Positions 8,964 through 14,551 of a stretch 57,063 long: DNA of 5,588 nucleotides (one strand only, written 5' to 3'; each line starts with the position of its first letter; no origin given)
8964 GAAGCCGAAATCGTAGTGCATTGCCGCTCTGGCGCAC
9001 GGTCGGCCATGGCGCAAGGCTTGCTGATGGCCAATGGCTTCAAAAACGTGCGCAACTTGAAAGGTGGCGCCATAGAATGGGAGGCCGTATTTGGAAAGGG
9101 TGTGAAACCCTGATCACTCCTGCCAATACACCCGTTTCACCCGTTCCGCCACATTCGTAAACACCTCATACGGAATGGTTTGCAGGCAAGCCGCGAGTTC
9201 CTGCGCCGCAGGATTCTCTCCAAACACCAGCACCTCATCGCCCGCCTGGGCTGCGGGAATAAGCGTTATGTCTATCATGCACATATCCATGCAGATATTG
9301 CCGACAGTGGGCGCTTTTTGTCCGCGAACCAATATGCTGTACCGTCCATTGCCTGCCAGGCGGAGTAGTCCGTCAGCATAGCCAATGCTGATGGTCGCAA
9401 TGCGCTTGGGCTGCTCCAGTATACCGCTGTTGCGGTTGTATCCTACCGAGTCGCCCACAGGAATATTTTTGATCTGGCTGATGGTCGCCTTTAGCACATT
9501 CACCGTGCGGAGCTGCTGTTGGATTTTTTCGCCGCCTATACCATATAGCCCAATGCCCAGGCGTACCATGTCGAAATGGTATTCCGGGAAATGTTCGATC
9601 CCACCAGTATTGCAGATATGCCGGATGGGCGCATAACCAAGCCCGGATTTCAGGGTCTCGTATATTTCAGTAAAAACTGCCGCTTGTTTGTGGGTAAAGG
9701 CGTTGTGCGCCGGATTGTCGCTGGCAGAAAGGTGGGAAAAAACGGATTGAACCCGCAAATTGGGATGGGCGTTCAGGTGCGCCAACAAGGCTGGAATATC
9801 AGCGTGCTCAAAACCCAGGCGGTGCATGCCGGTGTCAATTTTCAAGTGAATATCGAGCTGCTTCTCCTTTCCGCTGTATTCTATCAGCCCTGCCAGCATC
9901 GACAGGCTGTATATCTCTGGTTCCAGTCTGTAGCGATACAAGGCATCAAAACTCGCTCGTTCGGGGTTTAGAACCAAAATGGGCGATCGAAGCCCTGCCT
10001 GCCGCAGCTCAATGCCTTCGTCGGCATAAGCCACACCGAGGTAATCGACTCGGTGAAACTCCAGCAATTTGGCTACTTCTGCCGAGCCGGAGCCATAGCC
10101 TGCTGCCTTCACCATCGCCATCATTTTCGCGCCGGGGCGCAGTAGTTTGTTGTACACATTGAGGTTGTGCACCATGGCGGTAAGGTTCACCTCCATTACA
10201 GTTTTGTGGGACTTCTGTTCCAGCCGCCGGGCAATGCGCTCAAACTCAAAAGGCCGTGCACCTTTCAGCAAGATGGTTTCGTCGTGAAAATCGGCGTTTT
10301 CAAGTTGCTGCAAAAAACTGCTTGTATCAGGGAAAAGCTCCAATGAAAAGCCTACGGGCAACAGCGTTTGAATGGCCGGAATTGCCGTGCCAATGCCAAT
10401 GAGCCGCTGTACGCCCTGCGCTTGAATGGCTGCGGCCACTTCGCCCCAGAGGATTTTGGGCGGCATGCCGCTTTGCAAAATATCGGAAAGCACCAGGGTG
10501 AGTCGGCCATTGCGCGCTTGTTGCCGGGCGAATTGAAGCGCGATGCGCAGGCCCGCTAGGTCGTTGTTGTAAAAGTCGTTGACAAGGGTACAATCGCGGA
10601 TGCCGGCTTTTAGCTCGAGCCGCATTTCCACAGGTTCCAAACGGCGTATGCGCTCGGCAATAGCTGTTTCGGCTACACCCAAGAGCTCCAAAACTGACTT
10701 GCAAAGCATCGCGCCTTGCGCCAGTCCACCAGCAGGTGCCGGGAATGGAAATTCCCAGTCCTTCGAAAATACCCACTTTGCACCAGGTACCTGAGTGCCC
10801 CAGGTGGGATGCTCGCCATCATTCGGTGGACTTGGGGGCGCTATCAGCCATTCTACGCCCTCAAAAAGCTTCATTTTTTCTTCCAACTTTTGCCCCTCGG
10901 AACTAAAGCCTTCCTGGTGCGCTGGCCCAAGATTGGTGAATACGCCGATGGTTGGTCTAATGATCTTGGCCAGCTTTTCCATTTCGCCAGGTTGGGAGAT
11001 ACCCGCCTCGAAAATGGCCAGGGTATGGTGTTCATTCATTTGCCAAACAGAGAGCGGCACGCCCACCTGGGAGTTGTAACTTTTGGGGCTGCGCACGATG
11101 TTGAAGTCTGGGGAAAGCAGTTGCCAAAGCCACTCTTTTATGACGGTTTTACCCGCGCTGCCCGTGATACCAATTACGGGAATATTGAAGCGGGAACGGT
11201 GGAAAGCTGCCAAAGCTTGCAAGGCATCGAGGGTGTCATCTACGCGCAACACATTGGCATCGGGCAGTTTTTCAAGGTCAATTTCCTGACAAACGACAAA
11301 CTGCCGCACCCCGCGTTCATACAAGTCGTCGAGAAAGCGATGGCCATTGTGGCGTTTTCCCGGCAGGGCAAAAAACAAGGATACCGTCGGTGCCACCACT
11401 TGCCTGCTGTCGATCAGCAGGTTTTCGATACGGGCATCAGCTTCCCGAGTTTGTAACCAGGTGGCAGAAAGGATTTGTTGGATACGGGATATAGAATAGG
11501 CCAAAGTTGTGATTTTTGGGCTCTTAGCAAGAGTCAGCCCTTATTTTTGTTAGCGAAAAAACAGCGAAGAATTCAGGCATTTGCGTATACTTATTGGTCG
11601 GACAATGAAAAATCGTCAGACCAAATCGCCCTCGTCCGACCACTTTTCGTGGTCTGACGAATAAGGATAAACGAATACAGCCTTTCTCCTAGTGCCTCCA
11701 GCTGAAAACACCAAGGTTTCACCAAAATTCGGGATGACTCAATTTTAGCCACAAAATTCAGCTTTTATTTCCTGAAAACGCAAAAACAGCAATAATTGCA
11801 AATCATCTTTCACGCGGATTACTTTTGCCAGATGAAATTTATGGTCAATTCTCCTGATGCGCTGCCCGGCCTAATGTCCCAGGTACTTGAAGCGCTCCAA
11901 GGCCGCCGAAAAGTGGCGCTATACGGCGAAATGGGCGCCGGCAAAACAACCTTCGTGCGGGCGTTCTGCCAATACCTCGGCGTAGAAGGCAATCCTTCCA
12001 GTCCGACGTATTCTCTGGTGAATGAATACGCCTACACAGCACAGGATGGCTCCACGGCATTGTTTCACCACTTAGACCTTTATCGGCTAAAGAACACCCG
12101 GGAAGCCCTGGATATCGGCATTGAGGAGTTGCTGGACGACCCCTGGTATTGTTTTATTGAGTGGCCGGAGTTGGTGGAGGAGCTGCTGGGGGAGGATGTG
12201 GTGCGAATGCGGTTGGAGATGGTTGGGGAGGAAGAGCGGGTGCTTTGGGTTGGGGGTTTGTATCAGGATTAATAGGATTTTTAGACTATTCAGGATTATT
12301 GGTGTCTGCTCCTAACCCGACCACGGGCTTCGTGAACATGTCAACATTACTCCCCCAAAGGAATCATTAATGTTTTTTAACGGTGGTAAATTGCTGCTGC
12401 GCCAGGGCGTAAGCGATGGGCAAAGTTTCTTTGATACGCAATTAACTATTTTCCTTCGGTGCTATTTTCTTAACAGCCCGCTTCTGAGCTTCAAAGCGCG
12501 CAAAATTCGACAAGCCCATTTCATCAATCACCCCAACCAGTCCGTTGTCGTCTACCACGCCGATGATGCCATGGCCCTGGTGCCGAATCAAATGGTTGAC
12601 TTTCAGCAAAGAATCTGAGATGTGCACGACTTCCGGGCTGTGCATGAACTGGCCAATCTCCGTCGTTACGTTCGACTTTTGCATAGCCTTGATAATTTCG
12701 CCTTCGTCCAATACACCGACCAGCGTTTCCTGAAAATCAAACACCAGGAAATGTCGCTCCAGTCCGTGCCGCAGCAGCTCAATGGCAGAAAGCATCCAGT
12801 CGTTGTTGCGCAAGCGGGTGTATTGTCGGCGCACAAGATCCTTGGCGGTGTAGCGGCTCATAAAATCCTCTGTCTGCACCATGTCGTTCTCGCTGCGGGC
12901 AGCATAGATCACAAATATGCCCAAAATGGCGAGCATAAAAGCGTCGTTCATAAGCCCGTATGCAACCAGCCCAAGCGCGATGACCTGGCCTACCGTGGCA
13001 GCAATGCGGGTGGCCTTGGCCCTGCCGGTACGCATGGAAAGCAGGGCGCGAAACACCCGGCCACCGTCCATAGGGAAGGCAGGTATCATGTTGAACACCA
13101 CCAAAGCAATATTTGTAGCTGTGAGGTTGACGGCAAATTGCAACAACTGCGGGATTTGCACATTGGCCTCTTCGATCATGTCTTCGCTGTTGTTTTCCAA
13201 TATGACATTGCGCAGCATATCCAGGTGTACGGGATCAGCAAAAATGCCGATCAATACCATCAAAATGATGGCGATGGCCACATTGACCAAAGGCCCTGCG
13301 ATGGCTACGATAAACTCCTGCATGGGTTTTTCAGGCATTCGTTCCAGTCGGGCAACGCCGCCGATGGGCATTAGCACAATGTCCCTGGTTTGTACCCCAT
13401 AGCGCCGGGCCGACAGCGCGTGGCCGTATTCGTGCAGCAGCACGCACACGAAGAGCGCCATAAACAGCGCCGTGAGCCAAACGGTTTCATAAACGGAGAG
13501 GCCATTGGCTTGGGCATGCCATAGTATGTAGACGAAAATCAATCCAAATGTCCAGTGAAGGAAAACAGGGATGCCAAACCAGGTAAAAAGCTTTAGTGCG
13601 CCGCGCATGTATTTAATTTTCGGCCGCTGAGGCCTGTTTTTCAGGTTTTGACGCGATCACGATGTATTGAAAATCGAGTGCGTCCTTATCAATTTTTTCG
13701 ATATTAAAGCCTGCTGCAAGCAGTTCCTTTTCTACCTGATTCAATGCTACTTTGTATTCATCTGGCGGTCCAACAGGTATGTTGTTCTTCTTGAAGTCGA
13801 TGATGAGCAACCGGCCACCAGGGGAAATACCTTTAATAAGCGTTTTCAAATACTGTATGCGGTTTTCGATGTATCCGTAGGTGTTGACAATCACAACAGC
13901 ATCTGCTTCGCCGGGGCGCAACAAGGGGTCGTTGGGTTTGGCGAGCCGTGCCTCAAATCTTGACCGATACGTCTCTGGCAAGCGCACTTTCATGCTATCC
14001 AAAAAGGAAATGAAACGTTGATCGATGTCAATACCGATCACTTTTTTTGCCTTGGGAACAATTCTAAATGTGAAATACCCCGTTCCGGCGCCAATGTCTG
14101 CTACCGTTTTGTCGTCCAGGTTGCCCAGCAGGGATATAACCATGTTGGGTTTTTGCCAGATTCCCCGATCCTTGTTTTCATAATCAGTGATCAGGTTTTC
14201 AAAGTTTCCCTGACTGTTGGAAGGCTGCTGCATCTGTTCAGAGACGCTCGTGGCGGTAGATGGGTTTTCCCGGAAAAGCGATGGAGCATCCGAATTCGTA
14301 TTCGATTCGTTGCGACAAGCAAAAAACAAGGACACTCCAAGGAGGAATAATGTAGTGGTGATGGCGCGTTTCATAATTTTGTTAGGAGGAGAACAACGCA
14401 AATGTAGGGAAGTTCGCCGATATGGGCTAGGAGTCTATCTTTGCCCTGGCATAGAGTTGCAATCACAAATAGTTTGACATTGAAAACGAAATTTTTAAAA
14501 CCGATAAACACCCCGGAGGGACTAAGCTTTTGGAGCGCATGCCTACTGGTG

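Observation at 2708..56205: Window-scale pattern: about 16 of ~40 intergenic spacers hold palindromic elements, most with arms made of 7-8-nt tandem repeats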

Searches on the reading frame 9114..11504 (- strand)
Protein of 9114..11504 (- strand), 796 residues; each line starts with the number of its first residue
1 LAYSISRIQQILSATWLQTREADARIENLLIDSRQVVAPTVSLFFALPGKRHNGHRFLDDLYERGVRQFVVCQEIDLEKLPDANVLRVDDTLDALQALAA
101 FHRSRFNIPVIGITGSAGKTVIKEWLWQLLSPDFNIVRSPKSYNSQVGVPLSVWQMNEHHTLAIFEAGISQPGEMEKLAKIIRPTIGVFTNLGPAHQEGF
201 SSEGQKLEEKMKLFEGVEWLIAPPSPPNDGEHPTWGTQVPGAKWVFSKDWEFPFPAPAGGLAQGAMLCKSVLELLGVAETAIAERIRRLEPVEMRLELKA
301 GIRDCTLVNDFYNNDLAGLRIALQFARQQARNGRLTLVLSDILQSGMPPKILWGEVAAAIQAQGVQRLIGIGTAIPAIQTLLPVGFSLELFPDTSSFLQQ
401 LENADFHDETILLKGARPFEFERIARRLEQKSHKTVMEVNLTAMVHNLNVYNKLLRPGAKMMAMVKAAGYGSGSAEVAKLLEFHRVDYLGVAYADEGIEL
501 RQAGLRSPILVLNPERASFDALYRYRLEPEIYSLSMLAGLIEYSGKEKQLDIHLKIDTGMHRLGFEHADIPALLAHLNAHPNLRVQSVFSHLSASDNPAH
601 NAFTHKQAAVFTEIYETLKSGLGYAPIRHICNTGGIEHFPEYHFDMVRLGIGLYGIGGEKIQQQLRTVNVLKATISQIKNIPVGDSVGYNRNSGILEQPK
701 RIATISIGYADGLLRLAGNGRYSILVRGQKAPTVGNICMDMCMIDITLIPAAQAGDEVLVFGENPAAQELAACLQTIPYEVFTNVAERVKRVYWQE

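Call 20: search_protein_families(library=pfam, proteins=[window:9114-11504:-])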
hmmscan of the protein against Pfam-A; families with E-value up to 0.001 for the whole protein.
window:9114-11504:- (796 aa): 4 families
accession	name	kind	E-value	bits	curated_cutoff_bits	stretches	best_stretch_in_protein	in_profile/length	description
PF01168.26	Ala_racemase_N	-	6e-61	206.4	24.1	1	439-656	1-218/220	Alanine racemase, N-terminal domain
PF00842.27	Ala_racemase_C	-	6.1e-40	136.2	25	1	671-793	4-127/127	Alanine racemase, C-terminal domain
PF08245.18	Mur_ligase_M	-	2.6e-20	73.7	24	1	113-218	1-114/200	Mur ligase middle domain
PF01225.30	Mur_ligase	-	3.8e-05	24.4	21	1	26-102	2-94/95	Mur ligase family, catalytic domain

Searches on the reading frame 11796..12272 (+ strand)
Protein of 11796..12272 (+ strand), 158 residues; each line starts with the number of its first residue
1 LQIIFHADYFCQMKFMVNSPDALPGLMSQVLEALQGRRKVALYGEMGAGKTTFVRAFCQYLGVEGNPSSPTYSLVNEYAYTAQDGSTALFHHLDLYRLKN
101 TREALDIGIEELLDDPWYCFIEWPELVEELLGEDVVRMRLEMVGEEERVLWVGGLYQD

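Call 20: search_protein_families(library=pfam, proteins=[window:11796-12272:+])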
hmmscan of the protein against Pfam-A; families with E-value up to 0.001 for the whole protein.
window:11796-12272:+ (158 aa): 2 families
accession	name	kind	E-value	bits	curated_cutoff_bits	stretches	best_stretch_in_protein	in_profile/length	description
PF02367.23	TsaE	-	2.2e-32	112.1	26.6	1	18-148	2-126/128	Threonylcarbamoyl adenosine biosynthesis protein TsaE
PF13191.12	AAA_16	-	0.00062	20.7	32.6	1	32-64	14-51/167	AAA ATPase domain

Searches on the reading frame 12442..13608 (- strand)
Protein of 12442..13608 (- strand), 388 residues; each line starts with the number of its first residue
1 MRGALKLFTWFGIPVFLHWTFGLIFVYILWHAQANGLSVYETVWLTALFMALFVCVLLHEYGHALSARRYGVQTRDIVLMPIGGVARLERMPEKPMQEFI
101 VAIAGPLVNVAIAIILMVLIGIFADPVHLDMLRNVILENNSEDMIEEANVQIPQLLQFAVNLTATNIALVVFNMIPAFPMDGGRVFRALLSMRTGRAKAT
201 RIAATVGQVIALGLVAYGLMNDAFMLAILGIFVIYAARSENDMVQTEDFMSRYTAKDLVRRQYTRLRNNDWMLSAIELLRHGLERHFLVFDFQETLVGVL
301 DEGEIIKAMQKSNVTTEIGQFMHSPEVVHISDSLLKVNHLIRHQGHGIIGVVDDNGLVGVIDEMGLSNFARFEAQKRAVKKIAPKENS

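Call 21: search_protein_families(library=pfam, proteins=[window:12442-13608:-])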
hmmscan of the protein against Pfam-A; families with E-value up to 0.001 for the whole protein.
window:12442-13608:- (388 aa): 3 families
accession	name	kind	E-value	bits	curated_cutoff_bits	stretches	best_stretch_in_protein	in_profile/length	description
PF02163.28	Peptidase_M50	-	1.9e-26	93.2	27.2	1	48-213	2-220/221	Peptidase family M50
PF00571.33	CBS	-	2.4e-08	34.6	24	1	319-363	2-48/57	CBS domain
PF13398.12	Peptidase_M50B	-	0.00038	20.7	26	1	52-119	21-88/201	Peptidase M50B-like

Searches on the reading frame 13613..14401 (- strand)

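Call 21: search_protein_families(library=pfam, proteins=[window:13613-14401:-])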
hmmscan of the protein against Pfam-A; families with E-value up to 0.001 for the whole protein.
window:13613-14401:- (262 aa): 8 families
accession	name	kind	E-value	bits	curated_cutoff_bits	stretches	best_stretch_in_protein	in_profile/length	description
PF08242.18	Methyltransf_12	-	3.8e-10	40.8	30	1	102-198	2-98/98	Methyltransferase domain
PF13847.12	Methyltransf_31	-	1.7e-08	34.7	27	1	96-208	3-118/145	Methyltransferase domain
PF08241.18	Methyltransf_11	-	2.1e-07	31.9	21.2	1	102-200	2-95/95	Methyltransferase domain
PF08003.17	Methyltransf_9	-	2.7e-07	30.3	23.8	1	86-143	105-163/315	Protein of unknown function (DUF1698)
PF13489.12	Methyltransf_23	-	3.4e-07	30.6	27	1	94-206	20-122/164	Methyltransferase domain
PF13649.12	Methyltransf_25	-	3.9e-07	31.1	27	1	100-196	1-97/97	Methyltransferase domain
PF01209.24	Ubie_methyltran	-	2.2e-05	24.4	20.1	1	81-210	34-161/233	ubiE/COQ5 methyltransferase family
PF00398.26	RrnaAD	-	0.00045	19.8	24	0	96-135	30-69/263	Ribosomal RNA adenine dimethylase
